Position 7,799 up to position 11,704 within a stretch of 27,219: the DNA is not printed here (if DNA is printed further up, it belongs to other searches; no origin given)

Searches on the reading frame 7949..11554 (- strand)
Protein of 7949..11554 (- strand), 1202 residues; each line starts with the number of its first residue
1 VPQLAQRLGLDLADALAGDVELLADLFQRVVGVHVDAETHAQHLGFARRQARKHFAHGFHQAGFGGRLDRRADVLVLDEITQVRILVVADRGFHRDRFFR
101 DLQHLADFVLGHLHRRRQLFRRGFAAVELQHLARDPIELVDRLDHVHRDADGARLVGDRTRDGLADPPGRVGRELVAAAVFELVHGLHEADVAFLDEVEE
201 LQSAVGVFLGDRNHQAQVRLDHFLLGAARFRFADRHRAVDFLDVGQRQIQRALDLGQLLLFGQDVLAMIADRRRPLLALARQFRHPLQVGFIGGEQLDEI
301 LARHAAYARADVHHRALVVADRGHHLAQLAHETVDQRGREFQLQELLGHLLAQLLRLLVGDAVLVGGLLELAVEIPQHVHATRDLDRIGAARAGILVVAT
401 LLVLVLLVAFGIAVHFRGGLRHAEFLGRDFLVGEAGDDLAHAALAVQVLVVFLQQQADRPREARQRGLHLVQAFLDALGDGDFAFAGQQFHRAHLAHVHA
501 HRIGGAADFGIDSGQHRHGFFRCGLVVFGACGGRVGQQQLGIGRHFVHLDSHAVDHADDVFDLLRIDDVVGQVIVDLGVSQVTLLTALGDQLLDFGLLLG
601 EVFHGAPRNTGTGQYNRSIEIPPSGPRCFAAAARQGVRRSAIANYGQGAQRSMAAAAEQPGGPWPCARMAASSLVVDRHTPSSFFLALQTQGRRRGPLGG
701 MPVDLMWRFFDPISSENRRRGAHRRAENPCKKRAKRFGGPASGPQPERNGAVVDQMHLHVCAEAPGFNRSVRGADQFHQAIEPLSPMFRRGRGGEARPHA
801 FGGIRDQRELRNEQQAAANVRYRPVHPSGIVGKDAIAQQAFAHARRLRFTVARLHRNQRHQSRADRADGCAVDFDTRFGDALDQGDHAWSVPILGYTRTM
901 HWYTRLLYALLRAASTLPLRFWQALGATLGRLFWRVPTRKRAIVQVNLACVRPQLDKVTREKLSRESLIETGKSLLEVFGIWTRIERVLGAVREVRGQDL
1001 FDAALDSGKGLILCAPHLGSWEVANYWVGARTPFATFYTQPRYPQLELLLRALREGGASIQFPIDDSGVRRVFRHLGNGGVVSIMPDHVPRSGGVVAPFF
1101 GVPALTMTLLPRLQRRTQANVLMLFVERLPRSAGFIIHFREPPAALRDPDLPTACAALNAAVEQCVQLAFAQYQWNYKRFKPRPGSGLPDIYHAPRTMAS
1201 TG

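Call 47: search_protein_families(library=pfam, proteins=[window:7949-11554:-], max_evalue=0.0001)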
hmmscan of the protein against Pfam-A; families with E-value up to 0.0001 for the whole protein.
window:7949-11554:- (1202 aa): 1 family
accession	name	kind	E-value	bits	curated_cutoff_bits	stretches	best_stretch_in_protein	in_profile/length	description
PF03279.18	Lip_A_acyltrans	-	3.6e-38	131.9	22.3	1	899-1181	11-294/295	Bacterial lipid A biosynthesis acyltransferase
